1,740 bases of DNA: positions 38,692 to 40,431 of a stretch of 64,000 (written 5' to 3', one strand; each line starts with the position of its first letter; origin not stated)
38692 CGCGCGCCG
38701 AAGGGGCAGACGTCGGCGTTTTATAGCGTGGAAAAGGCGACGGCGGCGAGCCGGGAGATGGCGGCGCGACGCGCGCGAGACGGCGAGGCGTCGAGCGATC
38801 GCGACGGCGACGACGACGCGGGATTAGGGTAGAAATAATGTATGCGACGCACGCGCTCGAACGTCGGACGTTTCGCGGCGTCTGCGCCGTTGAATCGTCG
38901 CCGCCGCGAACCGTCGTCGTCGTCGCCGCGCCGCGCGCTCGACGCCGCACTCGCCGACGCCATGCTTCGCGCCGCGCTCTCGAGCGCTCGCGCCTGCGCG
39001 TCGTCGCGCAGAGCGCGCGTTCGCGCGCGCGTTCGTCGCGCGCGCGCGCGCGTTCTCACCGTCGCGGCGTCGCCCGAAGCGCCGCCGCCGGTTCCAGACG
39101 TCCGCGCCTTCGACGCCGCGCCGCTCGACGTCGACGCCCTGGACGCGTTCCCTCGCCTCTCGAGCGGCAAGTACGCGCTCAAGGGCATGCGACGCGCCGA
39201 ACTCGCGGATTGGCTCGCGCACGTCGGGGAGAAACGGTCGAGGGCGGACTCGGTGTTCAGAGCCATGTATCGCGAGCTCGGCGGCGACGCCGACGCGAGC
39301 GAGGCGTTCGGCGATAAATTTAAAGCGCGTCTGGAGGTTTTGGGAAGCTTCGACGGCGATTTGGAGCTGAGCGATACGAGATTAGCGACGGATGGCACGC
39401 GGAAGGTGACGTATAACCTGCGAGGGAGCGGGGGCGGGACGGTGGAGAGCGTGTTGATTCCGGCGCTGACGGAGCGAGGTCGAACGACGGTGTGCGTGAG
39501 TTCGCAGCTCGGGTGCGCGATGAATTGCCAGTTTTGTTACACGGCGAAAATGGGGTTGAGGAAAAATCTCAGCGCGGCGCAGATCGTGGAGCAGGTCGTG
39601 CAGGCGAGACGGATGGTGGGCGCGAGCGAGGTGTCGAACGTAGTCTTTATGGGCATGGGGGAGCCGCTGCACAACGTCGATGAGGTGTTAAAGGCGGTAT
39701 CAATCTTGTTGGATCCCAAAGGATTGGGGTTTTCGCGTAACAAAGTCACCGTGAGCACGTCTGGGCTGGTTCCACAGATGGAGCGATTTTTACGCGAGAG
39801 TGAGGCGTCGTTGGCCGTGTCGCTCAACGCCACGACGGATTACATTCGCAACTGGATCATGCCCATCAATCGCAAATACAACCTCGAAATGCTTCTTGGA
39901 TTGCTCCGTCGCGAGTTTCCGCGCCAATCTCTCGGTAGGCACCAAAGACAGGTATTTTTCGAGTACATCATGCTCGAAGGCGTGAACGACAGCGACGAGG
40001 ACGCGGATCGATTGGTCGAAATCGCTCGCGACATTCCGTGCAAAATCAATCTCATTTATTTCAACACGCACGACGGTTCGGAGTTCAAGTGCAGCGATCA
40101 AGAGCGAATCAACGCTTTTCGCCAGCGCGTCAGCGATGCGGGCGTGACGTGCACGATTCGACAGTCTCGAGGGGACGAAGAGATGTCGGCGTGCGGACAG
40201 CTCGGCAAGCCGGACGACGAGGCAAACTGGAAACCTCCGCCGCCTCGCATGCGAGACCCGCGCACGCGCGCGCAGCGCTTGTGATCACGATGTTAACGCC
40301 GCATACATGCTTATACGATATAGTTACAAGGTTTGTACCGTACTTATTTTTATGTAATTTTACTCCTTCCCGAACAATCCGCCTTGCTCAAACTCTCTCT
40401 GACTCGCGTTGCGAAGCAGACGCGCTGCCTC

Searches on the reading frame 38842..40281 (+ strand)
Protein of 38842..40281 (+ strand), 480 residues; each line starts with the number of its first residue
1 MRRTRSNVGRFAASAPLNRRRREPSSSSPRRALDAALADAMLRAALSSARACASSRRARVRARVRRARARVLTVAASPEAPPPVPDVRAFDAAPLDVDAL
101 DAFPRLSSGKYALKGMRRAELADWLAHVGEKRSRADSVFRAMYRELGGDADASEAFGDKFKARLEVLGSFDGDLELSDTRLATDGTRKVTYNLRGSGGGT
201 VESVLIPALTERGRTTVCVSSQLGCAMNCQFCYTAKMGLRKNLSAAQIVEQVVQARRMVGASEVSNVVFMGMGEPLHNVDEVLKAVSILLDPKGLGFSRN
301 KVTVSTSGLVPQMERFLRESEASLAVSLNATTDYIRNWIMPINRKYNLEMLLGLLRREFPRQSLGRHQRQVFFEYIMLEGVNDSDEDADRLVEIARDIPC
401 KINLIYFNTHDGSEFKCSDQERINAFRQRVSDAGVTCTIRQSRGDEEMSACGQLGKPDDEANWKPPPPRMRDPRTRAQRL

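Call 61: search_protein_families(library=pfam, proteins=[window:38842-40281:+], max_evalue=0.0001)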
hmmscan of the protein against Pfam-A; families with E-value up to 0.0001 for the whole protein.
window:38842-40281:+ (480 aa): 1 family
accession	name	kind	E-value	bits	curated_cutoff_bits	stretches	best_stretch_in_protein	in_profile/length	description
PF04055.27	Radical_SAM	-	8.3e-14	52.5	29.5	1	221-390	3-164/166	Radical SAM superfamily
